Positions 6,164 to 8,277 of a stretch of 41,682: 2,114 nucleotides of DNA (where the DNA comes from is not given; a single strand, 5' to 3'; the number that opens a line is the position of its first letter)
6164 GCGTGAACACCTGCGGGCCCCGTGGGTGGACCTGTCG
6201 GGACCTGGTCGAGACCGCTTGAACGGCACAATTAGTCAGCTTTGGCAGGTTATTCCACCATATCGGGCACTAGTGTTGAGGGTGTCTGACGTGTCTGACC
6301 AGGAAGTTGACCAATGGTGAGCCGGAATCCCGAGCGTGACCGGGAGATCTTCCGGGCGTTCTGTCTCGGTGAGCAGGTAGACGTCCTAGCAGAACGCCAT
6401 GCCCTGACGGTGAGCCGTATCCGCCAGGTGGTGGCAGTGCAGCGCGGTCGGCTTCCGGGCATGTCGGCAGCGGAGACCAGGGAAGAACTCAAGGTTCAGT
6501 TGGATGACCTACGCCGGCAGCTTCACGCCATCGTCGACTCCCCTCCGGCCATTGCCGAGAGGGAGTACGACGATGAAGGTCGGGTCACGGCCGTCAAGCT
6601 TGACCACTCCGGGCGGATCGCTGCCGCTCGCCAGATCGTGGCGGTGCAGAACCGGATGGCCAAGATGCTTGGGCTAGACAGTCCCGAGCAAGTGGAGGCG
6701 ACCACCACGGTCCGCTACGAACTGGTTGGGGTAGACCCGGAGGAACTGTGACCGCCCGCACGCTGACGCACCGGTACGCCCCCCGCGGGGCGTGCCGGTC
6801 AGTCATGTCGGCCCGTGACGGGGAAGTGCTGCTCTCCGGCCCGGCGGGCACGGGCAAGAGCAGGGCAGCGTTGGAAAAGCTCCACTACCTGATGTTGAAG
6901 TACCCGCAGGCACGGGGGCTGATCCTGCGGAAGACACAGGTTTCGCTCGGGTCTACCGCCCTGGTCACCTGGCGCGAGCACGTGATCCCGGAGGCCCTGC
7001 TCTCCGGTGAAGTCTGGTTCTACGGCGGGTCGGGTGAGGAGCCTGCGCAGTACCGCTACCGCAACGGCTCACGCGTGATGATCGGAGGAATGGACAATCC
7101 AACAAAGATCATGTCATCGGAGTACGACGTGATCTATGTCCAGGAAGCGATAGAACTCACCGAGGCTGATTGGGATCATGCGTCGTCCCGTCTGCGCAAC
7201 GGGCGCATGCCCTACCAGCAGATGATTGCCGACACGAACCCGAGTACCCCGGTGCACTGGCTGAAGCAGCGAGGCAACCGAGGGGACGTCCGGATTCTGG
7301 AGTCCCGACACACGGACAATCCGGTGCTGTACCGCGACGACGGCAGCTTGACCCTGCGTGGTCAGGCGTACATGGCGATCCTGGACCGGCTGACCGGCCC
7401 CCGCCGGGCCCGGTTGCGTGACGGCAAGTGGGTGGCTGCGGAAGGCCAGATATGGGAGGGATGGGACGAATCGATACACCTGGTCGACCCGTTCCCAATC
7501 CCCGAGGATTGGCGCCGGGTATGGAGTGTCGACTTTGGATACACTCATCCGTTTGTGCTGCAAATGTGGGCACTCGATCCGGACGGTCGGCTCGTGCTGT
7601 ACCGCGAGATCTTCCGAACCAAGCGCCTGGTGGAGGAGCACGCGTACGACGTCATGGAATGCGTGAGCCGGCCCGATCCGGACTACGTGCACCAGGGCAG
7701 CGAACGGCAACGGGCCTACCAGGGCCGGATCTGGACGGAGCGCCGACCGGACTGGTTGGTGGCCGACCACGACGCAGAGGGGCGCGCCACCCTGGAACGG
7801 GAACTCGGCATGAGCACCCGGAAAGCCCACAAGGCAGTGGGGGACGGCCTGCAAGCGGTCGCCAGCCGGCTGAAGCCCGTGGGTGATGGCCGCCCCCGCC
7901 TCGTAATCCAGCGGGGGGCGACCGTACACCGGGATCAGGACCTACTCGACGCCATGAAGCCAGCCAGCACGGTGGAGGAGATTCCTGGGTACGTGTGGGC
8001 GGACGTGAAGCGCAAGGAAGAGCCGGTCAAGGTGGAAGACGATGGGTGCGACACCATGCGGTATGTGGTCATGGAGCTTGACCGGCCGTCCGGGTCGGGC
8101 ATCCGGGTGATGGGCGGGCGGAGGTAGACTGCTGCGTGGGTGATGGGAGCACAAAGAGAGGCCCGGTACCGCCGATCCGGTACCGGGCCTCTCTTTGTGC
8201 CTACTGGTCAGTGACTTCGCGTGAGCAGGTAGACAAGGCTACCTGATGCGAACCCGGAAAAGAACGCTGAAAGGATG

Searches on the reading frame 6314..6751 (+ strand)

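Call 12: search_protein_families(library=pfam, max_evalue=0.01, proteins=[window:6314-6751:+])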
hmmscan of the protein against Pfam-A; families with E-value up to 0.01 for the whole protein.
window:6314-6751:+ (145 aa): 1 family
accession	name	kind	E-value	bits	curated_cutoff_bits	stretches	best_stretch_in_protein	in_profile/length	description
PF08765.17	Mor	-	0.00025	21.5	24.9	1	5-44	58-96/107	Mor transcription activator family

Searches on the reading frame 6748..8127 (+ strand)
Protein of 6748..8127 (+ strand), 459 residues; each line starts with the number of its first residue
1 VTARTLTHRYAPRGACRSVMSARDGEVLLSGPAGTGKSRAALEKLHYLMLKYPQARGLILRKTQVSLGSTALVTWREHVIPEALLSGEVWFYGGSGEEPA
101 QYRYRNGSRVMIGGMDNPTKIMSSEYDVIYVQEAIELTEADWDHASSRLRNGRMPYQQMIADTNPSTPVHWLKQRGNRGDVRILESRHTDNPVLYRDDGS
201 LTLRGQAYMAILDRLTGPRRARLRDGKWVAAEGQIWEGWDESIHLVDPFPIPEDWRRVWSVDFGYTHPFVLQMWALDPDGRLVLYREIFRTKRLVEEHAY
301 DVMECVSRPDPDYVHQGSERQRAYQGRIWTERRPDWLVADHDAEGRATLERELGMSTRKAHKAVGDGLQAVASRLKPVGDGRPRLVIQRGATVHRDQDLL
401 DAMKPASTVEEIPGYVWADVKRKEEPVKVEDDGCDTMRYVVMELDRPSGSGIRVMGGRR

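Call 12: search_protein_families(library=pfam, max_evalue=0.01, proteins=[window:6748-8127:+])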
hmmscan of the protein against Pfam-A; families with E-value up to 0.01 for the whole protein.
window:6748-8127:+ (459 aa): 2 families
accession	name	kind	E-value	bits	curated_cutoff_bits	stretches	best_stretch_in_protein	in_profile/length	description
PF04466.19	Terminase_3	-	9.3e-10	38.8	23.2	1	31-181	9-153/201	Phage terminase large subunit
PF03237.21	Terminase_6N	-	1.6e-08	34.9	22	1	29-238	2-210/215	Terminase large subunit, T4likevirus-type, N-terminal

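Call 14: search_dna_similar(query=window:6748-8127:+, collection=phages, mode=protein, max_rows=40)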
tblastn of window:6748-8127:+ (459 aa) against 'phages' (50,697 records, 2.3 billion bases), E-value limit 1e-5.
Records with a match: 482; places in all: 482; records where one place covers at least 80% of the query: 159.
Best place of each record, by identity: <60% 482.
By first word of the organism name: Arthrobacter 72; Enterococcus 66; Streptomyces 57; Clostridium 34; Streptococcus 34; Microbacterium 32; Vibrio 16; Listeria 16; Bacteriophage 15; Bacillus 11; and 40 more.
By host as written in the record: Arthrobacter sp. ATCC 21022 54; - 36; Clostridium sporogenes ATCC-15579 30; Enterococcus faecalis 20; Microbacterium foliorum NRRL B-24224 20; Streptomyces sanglieri UNT16F27A 16; Streptomyces venezuelae ATCC 10712 11; Enterococcus sp. 10; and 160 more.
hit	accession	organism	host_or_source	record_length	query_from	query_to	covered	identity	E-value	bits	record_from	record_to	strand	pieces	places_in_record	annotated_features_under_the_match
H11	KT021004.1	Thermobifida phage P1312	Thermobifida fusca NTU22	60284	1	445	97%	56.7%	2e-156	496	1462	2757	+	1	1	terminase large subunit | hypothetical protein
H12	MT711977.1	Streptomyces phage Dagobah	Streptomyces coelicolor M600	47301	8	455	98%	48.6%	3e-127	412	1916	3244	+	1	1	terminase large subunit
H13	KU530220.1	Streptomyces phage Xkcd426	Streptomyces griseus subsp. griseus ...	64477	6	445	96%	44.8%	3e-105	349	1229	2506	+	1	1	terminase | hypothetical protein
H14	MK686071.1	Streptomyces phage Mischief19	Streptomyces mirabilis NRRL B-2400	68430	10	457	98%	43.6%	1e-110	364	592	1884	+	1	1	2: terminase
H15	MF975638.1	Streptomyces phage Abt2graduatex2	Streptomyces griseus ATCC 10137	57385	4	445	96%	41.6%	2e-95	320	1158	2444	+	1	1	terminase | hypothetical protein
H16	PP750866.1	Streptomyces phage Geonosis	Streptomyces griseus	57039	3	445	97%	41.3%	5e-95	319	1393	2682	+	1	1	terminase large subunit | Rnase E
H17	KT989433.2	Streptomyces phage phiSAJS1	Streptomyces avermitilis ATCC 31267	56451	10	445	95%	41.5%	5e-97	325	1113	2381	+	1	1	terminase large subunit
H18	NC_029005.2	Streptomyces phage phiSAJS1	Streptomyces avermitilis ATCC 31267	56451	10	445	95%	41.5%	5e-97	325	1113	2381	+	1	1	terminase large subunit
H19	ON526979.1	Streptomyces phage Asis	Streptomyces griseus ATCC 10137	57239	10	445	95%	41.3%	3e-94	317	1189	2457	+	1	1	3: terminase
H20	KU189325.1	Streptomyces phage Maih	Streptomyces griseus subsp. griseus ...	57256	10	445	95%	41.3%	3e-94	317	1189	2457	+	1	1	terminase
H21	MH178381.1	Streptomyces phage BayC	Streptomyces griseus ATCC 10137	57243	10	445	95%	41.3%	9e-94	315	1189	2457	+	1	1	3: terminase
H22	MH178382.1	Streptomyces phage Salete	Streptomyces griseus ATCC 10137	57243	10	445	95%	41.3%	9e-94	315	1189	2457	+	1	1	3: terminase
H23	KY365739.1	Streptomyces phage BabyGotBac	Streptomyces griseus ATCC 10137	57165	10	445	95%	41.3%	1e-93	315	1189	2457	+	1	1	terminase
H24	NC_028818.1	Streptomyces phage TP1604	Streptomyces griseus subsp. griseus ...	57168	10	445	95%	41.3%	1e-93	315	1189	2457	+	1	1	terminase large subunit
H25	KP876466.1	Streptomyces phage TP1604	Streptomyces griseus subsp. griseus ...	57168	10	445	95%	41.3%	1e-93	315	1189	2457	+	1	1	terminase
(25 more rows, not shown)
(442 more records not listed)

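Call 18: find_related_loci(query=window:6748-8127:+, collection=viral_contigs, flank=10000)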
Query window:6748-8127:+ (459 aa) in viral_contigs; peptide patterns used: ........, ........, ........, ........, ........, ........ (x = any residue, [..] = any of these).
30 stretches matched a pattern; 21 encode a relative of the query (tblastn E <= 1e-3); 21 distinct loci.
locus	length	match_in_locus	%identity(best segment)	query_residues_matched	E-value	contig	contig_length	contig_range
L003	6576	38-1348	60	1-445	4e-172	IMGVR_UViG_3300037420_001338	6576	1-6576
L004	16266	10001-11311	58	5-453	5e-166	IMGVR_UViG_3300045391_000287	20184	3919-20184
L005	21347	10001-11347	57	7-455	6e-165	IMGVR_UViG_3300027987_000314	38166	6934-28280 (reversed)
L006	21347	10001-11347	57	7-455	6e-165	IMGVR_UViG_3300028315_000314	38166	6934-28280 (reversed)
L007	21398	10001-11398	55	1-459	2e-162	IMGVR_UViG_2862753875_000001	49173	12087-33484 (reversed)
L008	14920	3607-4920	57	5-454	5e-162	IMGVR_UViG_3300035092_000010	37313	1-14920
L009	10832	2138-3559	55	3-455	6e-160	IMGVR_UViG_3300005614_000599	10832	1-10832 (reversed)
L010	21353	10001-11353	55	6-455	8e-157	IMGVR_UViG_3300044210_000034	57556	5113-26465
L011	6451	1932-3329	53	2-459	1e-155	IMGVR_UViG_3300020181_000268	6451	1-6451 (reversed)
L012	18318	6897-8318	54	5-454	5e-154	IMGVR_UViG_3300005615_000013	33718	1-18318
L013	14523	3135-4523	53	1-455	2e-151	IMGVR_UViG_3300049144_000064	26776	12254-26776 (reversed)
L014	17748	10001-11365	50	1-453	8e-143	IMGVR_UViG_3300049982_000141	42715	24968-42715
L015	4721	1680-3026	50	1-445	2e-143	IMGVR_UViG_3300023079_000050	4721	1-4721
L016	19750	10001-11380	47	13-455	1e-130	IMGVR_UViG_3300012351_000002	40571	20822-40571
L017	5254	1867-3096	48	12-456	2e-120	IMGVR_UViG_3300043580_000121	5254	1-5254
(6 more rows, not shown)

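Call 19: find_related_loci(query=window:6748-8127:+, collection=genome_contigs, flank=10000)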
Query window:6748-8127:+ (459 aa) in genome_contigs; peptide patterns used: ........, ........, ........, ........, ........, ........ (x = any residue, [..] = any of these).
33 stretches matched a pattern, but none encodes a relative of the query by tblastn (E <= 1e-3).
